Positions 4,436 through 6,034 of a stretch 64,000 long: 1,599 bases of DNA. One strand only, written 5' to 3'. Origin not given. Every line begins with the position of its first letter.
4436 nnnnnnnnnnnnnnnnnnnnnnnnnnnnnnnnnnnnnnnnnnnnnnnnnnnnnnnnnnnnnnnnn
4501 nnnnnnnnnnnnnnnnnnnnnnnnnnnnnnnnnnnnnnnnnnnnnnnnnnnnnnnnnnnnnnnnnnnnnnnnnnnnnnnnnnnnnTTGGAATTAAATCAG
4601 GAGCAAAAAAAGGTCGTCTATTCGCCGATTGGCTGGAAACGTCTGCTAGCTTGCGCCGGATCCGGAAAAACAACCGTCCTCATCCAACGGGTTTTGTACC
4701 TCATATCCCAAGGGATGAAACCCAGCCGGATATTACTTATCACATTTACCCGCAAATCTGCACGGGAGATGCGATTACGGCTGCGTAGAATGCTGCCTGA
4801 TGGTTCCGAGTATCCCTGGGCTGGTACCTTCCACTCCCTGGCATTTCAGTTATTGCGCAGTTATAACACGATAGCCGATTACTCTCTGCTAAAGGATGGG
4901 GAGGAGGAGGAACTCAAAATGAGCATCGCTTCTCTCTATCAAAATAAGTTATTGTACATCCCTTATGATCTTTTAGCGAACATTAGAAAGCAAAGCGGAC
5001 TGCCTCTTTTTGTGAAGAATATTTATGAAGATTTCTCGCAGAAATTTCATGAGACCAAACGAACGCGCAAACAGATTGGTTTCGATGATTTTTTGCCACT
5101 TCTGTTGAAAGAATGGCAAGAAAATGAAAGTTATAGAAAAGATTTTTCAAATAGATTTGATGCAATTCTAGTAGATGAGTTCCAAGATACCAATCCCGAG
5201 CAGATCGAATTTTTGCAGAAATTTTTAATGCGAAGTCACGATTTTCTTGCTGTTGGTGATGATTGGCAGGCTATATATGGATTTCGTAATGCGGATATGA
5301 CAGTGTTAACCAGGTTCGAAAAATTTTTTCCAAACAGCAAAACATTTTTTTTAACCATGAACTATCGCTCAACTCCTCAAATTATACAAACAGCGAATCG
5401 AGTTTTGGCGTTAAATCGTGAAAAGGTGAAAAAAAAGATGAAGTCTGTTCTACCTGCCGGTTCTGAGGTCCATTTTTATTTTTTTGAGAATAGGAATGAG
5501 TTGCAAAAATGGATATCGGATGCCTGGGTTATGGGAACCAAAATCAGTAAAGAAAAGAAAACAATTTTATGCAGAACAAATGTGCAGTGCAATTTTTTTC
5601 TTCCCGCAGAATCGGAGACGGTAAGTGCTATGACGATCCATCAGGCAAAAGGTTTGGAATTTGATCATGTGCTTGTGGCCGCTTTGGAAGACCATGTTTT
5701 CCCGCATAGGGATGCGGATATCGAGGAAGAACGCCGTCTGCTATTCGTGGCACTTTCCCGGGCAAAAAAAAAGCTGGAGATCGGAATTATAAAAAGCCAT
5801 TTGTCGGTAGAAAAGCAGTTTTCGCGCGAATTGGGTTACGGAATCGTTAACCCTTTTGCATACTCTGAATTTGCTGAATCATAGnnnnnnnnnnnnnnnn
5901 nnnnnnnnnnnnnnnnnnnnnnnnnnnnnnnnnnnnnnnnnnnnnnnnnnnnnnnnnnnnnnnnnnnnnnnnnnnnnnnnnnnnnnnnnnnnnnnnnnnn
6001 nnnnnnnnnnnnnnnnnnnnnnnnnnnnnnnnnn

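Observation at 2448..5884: Co-directional gene string: bactofilin, LysM/M23 endopeptidase, zinc-ribbon ORF, minimal UvrD-like helicase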

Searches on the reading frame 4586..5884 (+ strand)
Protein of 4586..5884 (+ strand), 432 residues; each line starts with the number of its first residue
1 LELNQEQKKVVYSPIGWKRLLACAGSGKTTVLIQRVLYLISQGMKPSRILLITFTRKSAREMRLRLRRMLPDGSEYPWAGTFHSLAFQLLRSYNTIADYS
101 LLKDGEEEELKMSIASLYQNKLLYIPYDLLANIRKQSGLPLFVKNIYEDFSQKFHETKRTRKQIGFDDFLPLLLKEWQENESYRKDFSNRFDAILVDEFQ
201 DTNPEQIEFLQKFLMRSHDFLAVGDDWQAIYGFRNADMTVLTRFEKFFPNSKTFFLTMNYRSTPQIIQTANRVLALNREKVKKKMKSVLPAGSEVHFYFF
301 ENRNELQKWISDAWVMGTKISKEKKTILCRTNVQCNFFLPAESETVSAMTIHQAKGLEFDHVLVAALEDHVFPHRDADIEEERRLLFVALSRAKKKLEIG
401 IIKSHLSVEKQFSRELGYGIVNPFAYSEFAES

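Call 3: search_protein_families(library=pfam, proteins=[window:4586-5884:+], max_evalue=0.01)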
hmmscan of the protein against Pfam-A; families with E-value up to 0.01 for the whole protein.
window:4586-5884:+ (432 aa): 7 families
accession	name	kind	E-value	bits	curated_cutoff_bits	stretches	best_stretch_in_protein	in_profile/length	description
PF00580.27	UvrD-helicase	-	2.1e-54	185.5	23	1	3-249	1-271/271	UvrD/REP helicase N-terminal domain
PF13361.12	UvrD_C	-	8.7e-29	101.5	25.6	2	344-402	285-348/350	UvrD-like helicase C-terminal domain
PF13245.12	AAA_19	-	1.4e-19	71.1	25.1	1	20-234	16-134/134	AAA domain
PF13538.12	UvrD_C_2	-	8.4e-12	45.2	27.4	1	346-397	2-49/52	UvrD-like helicase C-terminal domain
PF01443.25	Viral_helicase1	-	4e-10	40.3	21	1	186-399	53-226/228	Viral superfamily 1 RNA helicase core domain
PF13087.12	AAA_12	-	6.1e-06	26.4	27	0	344-398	137-189/195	AAA domain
PF13604.12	AAA_30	-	0.0016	18.6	27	0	3-63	2-63/191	AAA domain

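Call 4: search_protein_families(library=ncbifam, proteins=[window:4586-5884:+], max_evalue=0.01)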
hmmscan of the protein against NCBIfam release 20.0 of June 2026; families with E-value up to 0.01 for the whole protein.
window:4586-5884:+ (432 aa): 21 families
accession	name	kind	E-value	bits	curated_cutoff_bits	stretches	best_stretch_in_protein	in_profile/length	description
TIGR01073.1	pcrA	equivalog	1.6e-72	245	911.2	3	141-336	164-358/725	DNA helicase PcrA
NF008743.0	PRK11773.1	equivalog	2.5e-69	234.4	965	2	2-336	9-361/720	DNA helicase II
TIGR01075.1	uvrD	equivalog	3.5e-68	230.5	1144.45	2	2-335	4-355/715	DNA helicase II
TIGR01074.1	rep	equivalog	1.8e-61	208.3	951.45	2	3-337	2-356/668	DNA helicase Rep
NF008172.0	PRK10919.1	equivalog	3.5e-44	151.1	1168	2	1-338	1-358/673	DNA helicase Rep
NF008276.0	PRK11054.1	equivalog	2.5e-43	148.6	543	2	186-399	426-659/684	DNA helicase IV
TIGR00609.1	recB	equivalog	1.7e-41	142.4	696.05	3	145-291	324-475/1175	exodeoxyribonuclease V subunit beta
TIGR02785.1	addA_Gpos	equivalog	3.4e-38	131.2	707.65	3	107-273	301-479/1234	helicase-exonuclease AddAB subunit AddA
NF010485.0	PRK13909.1-2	equivalog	5.9e-29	100.9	650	3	20-70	8-58/909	RecB-like helicase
TIGR02784.1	addA_alphas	equivalog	3.3e-26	92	860.75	2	21-70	16-65/1138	double-strand break repair helicase AddA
NF010487.0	PRK13909.1-4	equivalog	1.1e-24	86.7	759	3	19-66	8-55/924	RecB-like helicase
NF008128.0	PRK10876.1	equivalog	3.1e-18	64.9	1697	1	148-276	333-463/1181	exodeoxyribonuclease V subunit beta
NF041464.1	HelD_BACSU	equivalog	6.9e-16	57.3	419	1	158-403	517-765/779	RNA polymerase recycling motor HelD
NF010484.0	PRK13909.1-1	equivalog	2.7e-13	48.6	1074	2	20-66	10-56/945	RecB-like helicase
NF010486.0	PRK13909.1-3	equivalog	9.9e-13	47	1109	2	20-66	10-56/921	RecB-like helicase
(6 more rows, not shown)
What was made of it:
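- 4586..5884 (+): Compact SF1A (UvrD/PcrA/Rep-like) helicase (432 aa, pI 9.15). It retains domains 1A, 1B and 2A, and lacks domain 2B and the C-terminal extension. The TTG start lies 3 nt after the zinc-ribbon stop codon and has no Shine-Dalgarno sequence of its own. Pfam and NCBIfam (calls 3, 4).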

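Call 5: find_homologous_proteins(query=window:4586-5884:+, max_evalue=0.00001)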
Query window:4586-5884:+ (432 aa): 7842 proteins with E <= 0.00001 among 8000 candidates; the best 120 are listed.
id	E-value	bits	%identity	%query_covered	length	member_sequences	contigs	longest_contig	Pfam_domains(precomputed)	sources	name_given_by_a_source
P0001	2.6e-246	835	100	86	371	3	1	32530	PF13538.13,PF01443.25,PF13361.13,PF13245.13,PF00580.28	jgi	-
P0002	4.5e-123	430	51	97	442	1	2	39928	PF13538.13,PF01443.25,PF13604.13,PF13361.13,PF13245.13,PF00580.28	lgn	-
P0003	2.9e-96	341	43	97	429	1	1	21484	PF13538.13,PF13087.13,PF01443.25,PF13604.13,PF13361.13,PF13245.13,PF00580.28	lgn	-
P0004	1.7e-95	339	42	97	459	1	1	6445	PF13538.13,PF13087.13,PF01443.25,PF13361.13,PF13245.13,PF00580.28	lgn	-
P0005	1.5e-79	286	41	90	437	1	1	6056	PF13538.13,PF13361.13,PF13245.13,PF00580.28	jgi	jgi:DNA helicase-2/ATP-dependent DNA helicase PcrA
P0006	4.7e-62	229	35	91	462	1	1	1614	PF13538.13,PF13087.13,PF13086.13,PF01443.25,PF13604.13,PF13361.13,PF13245.13,PF00580.28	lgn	-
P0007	2.2e-61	226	34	92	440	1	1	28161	PF13538.13,PF13087.13,PF01443.25,PF13361.13,PF13245.13,PF00580.28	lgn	-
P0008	3.2e-59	219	35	92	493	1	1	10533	PF13538.13,PF13087.13,PF13086.13,PF01443.25,PF13361.13,PF13245.13,PF00580.28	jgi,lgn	-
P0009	8.6e-59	218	36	88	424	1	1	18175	PF13538.13,PF01443.25,PF13604.13,PF13361.13,PF13245.13,PF00580.28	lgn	-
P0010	1.2e-58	217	36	72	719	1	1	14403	PF13538.13,PF01443.25,PF13604.13,PF13361.13,PF13245.13,PF00580.28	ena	-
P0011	2.1e-58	217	34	77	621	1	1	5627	PF13538.13,PF13087.13,PF13086.13,PF01443.25,PF13604.13,PF13361.13,PF13245.13,PF00580.28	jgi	jgi:DNA helicase-2/ATP-dependent DNA helicase PcrA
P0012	2.9e-58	216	34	77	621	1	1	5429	PF13538.13,PF13087.13,PF13086.13,PF01443.25,PF13604.13,PF13361.13,PF13245.13,PF00580.28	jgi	jgi:DNA helicase-2/ATP-dependent DNA helicase PcrA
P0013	6.7e-58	215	34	77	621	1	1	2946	PF13538.13,PF13087.13,PF13086.13,PF01443.25,PF13604.13,PF13361.13,PF13245.13,PF00580.28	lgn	-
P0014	7.9e-58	215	34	77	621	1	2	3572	PF13538.13,PF13087.13,PF13086.13,PF01443.25,PF13604.13,PF13361.13,PF13245.13,PF00580.28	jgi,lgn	jgi:DNA helicase-2/ATP-dependent DNA helicase PcrA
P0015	3.5e-57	213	35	73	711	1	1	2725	PF13538.13,PF01443.25,PF13604.13,PF13361.13,PF13245.13,PF00580.28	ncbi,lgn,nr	ncbi:MAG: ATP-dependent helicase [Candidatus Uhrbacteria bacterium]|nr:ATP-dependent helicase [Candi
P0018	1.6e-56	210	35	96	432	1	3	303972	PF13538.13,PF13087.13,PF13086.13,PF01443.25,PF13604.13,PF13361.13,PF13245.13,PF00580.28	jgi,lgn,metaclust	metaclust:\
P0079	5.7e-53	199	32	96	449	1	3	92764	PF13538.13,PF13087.13,PF01443.25,PF13604.13,PF13361.13,PF13245.13,PF00580.28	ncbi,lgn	-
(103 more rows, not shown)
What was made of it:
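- One gene caller truncated the helicase to 371 aa (call 5).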

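Call 8: find_encoding_contigs(protein=P0002, flank=8000, max_places=3)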
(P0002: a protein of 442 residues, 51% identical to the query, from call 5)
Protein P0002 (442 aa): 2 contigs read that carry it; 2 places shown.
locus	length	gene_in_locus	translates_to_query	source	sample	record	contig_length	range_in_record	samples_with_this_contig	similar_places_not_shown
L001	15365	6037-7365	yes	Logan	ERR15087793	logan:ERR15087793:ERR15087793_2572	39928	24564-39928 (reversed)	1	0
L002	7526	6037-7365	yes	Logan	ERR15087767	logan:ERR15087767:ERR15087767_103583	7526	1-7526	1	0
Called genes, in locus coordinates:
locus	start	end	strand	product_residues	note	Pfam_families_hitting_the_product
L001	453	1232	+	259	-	PF01012:ETF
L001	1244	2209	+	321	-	PF01012:ETF, PF00766:ETF_alpha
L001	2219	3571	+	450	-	PF00108:Thiolase_N, PF02803:Thiolase_C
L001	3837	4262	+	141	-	PF04519:Bactofilin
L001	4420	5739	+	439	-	PF23473:LysM3_LYK4_5 (faint), PF01476:LysM, PF01551:Peptidase_M23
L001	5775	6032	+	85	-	-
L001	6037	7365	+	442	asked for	PF00580:UvrD-helicase, PF13245:AAA_19, PF13604:AAA_30 (faint), PF01443:Viral_helicase1 (faint), PF13361:UvrD_C, PF13538:UvrD_C_2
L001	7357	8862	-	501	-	PF00515:TPR_1 (faint), PF07719:TPR_2 (faint), PF13431:TPR_17 (faint), PF13371:TPR_9 (faint), PF12895:ANAPC3 (faint), PF13432:TPR_16 (weak), PF14559:TPR_19 (weak), PF13414:TPR_11 (weak), +3 more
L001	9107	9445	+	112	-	PF01740:STAS, PF13466:STAS_2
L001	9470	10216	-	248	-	PF04620:FlaA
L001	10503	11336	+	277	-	PF00156:Pribosyltran (faint)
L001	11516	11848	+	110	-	PF01740:STAS, PF13466:STAS_2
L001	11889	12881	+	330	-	PF00348:polyprenyl_synt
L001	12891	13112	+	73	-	PF07719:TPR_2 (weak)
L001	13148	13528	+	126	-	PF04519:Bactofilin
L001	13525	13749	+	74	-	-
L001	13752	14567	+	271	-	PF00318:Ribosomal_S2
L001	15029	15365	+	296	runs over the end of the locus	PF00889:EF_TS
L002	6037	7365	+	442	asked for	PF00580:UvrD-helicase, PF13245:AAA_19, PF13604:AAA_30 (faint), PF01443:Viral_helicase1 (faint), PF13361:UvrD_C, PF13538:UvrD_C_2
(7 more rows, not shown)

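Call 9: find_encoding_contigs(protein=P0003, flank=8000, max_places=2)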
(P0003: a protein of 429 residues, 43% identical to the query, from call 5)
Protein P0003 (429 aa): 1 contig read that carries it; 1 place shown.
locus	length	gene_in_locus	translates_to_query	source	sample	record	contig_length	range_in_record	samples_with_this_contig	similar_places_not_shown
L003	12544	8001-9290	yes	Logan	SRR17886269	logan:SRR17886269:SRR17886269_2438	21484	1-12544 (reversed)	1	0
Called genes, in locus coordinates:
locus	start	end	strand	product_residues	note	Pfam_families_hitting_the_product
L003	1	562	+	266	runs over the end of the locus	PF01975:SurE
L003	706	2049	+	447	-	PF00563:EAL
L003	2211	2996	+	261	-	PF01012:ETF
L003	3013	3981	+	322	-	PF01012:ETF, PF00766:ETF_alpha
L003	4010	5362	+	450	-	PF00108:Thiolase_N, PF02803:Thiolase_C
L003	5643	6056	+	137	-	PF04519:Bactofilin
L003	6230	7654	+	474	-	PF01476:LysM, PF01551:Peptidase_M23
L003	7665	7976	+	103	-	-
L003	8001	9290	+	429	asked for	PF00580:UvrD-helicase, PF13245:AAA_19, PF13604:AAA_30 (faint), PF01443:Viral_helicase1 (faint), PF13087:AAA_12 (faint), PF00580:UvrD-helicase, PF13361:UvrD_C, PF13538:UvrD_C_2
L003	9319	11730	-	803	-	PF07228:SpoIIE, PF13432:TPR_16, PF14559:TPR_19, PF13414:TPR_11 (weak), PF13424:TPR_12 (weak), PF12895:ANAPC3 (weak), PF13432:TPR_16, PF14559:TPR_19, +10 more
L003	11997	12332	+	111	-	PF01740:STAS, PF13466:STAS_2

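Call 10: find_encoding_contigs(protein=P0004, flank=8000, max_places=2)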
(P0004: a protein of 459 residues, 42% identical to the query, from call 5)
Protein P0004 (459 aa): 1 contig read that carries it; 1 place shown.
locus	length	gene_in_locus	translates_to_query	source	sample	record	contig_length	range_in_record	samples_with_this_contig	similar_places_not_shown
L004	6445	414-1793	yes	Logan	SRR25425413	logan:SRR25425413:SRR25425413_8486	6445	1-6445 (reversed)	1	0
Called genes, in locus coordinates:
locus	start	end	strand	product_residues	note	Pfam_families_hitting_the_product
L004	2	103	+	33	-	?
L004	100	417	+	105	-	-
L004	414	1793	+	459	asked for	PF00580:UvrD-helicase, PF13087:AAA_12 (faint), PF13245:AAA_19, PF01443:Viral_helicase1 (faint), PF13361:UvrD_C, PF13538:UvrD_C_2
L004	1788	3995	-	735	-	PF13414:TPR_11 (faint), PF07228:SpoIIE, PF12895:ANAPC3 (faint), PF07719:TPR_2 (faint), PF13174:TPR_6 (faint), PF13432:TPR_16 (weak), PF14559:TPR_19, PF13432:TPR_16 (weak), +3 more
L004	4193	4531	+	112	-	PF01740:STAS, PF13466:STAS_2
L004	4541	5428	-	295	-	PF04620:FlaA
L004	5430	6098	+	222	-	PF00156:Pribosyltran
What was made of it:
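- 5847..7391 (-): Context only: a convergent membrane/TPR protein (514 aa) whose 3' end overlaps the helicase 3' end by 38 nt. It marks the end of the + strand string. The same convergent neighbour occurs in L001, L003 and L004, as a SpoIIE-TPR protein in L003 and L004 (calls 8-10).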

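Call 11: find_encoding_contigs(protein=P0005, flank=8000, max_places=2)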
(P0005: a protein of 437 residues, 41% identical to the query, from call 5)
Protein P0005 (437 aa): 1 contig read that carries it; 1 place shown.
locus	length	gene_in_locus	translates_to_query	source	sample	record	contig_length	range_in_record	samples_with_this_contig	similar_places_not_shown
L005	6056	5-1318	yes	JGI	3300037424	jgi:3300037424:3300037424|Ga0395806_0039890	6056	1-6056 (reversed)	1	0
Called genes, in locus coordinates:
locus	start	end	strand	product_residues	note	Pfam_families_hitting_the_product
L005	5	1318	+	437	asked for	PF00580:UvrD-helicase, PF13245:AAA_19, PF13361:UvrD_C, PF13538:UvrD_C_2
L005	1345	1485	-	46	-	-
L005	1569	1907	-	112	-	PF04389:Peptidase_M28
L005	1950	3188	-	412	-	PF00072:Response_reg, PF00990:GGDEF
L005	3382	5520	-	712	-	PF13428:TPR_14 (faint), PF07228:SpoIIE, PF07719:TPR_2 (faint), PF13181:TPR_8 (faint), PF14559:TPR_19 (faint), PF13432:TPR_16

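Call 14: find_encoding_contigs(protein=P0007, flank=6000, max_places=1)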
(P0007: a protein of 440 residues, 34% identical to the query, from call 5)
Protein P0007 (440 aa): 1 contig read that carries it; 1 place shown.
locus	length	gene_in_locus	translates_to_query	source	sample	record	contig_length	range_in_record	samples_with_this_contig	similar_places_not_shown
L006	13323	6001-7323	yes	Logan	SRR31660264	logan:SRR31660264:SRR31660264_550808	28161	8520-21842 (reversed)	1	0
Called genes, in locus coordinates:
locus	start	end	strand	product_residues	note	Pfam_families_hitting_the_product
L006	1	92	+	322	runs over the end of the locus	PF00574:CLP_protease (faint), PF25145:NfeD1b_N, PF01343:Peptidase_S49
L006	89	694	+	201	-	PF04893:Yip1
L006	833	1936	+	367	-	PF19077:Big_13 (faint)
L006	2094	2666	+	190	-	-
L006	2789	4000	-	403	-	PF00155:Aminotran_1_2, PF01041:DegT_DnrJ_EryC1 (weak)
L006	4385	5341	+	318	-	PF23023:Anti-Pycsar_Apyc1 (faint), PF12706:Lactamase_B_2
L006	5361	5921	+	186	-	PF01966:HD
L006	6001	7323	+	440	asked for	PF00580:UvrD-helicase, PF13245:AAA_19, PF01443:Viral_helicase1, PF13361:UvrD_C, PF13087:AAA_12, PF13361:UvrD_C, PF13538:UvrD_C_2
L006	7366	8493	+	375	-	PF01476:LysM, PF23473:LysM3_LYK4_5 (faint), PF01476:LysM, PF01551:Peptidase_M23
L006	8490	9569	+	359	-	PF13181:TPR_8 (faint), PF00515:TPR_1 (faint), PF07719:TPR_2 (faint), PF13414:TPR_11 (weak), PF13428:TPR_14 (faint), PF13431:TPR_17 (faint), PF13432:TPR_16, PF14559:TPR_19, +1 more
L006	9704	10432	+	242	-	-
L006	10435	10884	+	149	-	PF02643:DUF192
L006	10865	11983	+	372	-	PF13167:GTP-bdg_N, PF16360:GTP-bdg_M, PF01926:MMR_HSR1, PF16897:MMR_HSR1_Xtn (faint)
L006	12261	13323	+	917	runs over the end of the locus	PF07517:SecA_DEAD, PF00270:DEAD (faint), PF01043:SecA_PP_bind, PF21090:P-loop_SecA, PF07516:SecA_SW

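Call 15: find_encoding_contigs(protein=P0009, flank=6000, max_places=1)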
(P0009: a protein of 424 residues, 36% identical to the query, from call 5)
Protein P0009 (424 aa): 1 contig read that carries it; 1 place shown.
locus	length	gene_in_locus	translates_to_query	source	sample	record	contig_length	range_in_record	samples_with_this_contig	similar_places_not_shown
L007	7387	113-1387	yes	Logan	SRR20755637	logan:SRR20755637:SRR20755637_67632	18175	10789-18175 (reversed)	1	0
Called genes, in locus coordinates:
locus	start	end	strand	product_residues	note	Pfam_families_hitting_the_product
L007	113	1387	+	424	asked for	PF00580:UvrD-helicase, PF13245:AAA_19, PF13604:AAA_30 (weak), PF00580:UvrD-helicase, PF01443:Viral_helicase1, PF13361:UvrD_C, PF13538:UvrD_C_2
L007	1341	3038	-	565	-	PF02463:SMC_N, PF13175:AAA_15 (weak), PF13476:AAA_23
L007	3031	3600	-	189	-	PF13238:AAA_18 (weak), PF01202:SKI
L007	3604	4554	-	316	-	PF08501:Shikimate_dh_N, PF18317:SDH_C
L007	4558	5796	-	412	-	PF07884:VKOR, PF13462:Thioredoxin_4, PF01323:DSBA, PF13743:Thioredoxin_5 (weak)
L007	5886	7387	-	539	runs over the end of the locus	PF00308:Bac_DnaA, PF22688:Hda_lid (faint), PF08299:Bac_DnaA_C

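Call 67: fold_search(model_id=the predicted structure, library=pdb)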
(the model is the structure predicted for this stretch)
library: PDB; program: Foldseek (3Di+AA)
matches with E <= 10: 1432; with E <= 0.001: 432
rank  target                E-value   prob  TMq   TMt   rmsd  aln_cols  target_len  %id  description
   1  1pjr                  9.3e-28  1.00  0.81  0.57   5.8       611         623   21  STRUCTURE OF DNA HELICASE (released 1997-12-03)
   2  4c2t_C                5.2e-27  1.00  0.82  0.56   5.9       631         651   21  Crystal structure of full length Deinococcus radiodurans UvrD in complex with DNA (released 2013-10-30)
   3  3lfu                  7.4e-27  1.00  0.78  0.55   4.4       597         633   21  Crystal Structure of E. coli UvrD (released 2011-02-02)
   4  2is2_A                8.4e-27  1.00  0.80  0.55   6.5       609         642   21  Crystal structure of UvrD-DNA binary complex (released 2007-01-09)
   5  2is1_A                1.3e-26  1.00  0.84  0.57   4.0       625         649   21  Crystal structure of UvrD-DNA-SO4 complex (released 2007-01-09)
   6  4c2t_D                1.8e-26  1.00  0.78  0.54   7.7       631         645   21  Crystal structure of full length Deinococcus radiodurans UvrD in complex with DNA (released 2013-10-30)
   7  1qhg                  2.9e-26  1.00  0.79  0.56   5.7       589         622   21  STRUCTURE OF DNA HELICASE MUTANT WITH ADPNP (released 1999-07-13)
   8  2is6_B                2.9e-26  1.00  0.77  0.53   7.2       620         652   21  Crystal structure of UvrD-DNA-ADPMgF3 ternary complex (released 2007-01-09)
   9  4c30_I                3.9e-26  1.00  0.80  0.56   6.9       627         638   21  Crystal structure of Deinococcus radiodurans UvrD in complex with DNA, form 2 (released 2013-10-30)
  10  9dci_A                5.0e-26  1.00  0.83  0.51   4.0       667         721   20  Mycobacterium tuberculosis UvrD1 dimer: apo compact conformation. (released 2025-03-19)
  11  2is4_A                9.5e-26  1.00  0.76  0.53   6.5       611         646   21  Crystal structure of UvrD-DNA-ADPNP ternary complex (released 2007-01-09)
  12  4c2u_A                1.1e-25  1.00  0.79  0.53   8.0       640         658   21  Crystal structure of Deinococcus radiodurans UvrD in complex with DNA, Form 1 (released 2013-10-30)
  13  2is4_B                1.1e-25  1.00  0.76  0.54   6.2       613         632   21  Crystal structure of UvrD-DNA-ADPNP ternary complex (released 2007-01-09)
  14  4c2t_B                1.4e-25  1.00  0.78  0.54   7.5       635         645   21  Crystal structure of full length Deinococcus radiodurans UvrD in complex with DNA (released 2013-10-30)
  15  4c30_D                1.5e-25  1.00  0.80  0.55   5.6       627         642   20  Crystal structure of Deinococcus radiodurans UvrD in complex with DNA, form 2 (released 2013-10-30)
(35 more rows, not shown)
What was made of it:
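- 4586..5884 (+): Foldseek top hits are PcrA, UvrD and Rep, with TM about 0.8 normalised to the query and about 0.55 normalised to the target (call 67).
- On SF1A UvrD/PcrA/Rep helicases: Fold match to PcrA, UvrD and Rep, with TM about 0.8 normalised to the query (call 67).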

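Call 87: search_protein_families(library=phrogs, proteins=[window:4586-5884:+], max_evalue=0.001)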
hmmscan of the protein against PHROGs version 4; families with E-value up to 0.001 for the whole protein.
window:4586-5884:+ (432 aa): 3 families
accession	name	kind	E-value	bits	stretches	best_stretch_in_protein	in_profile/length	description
phrog_1967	-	DNA, RNA and nucleotide metabolism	2e-84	285.6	2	1-335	151-492/776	DNA helicase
phrog_325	-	DNA, RNA and nucleotide metabolism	4.6e-11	42.8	1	347-397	819-864/986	Dda-like helicase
phrog_25205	-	unknown function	6.5e-09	35.6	1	163-275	156-268/607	-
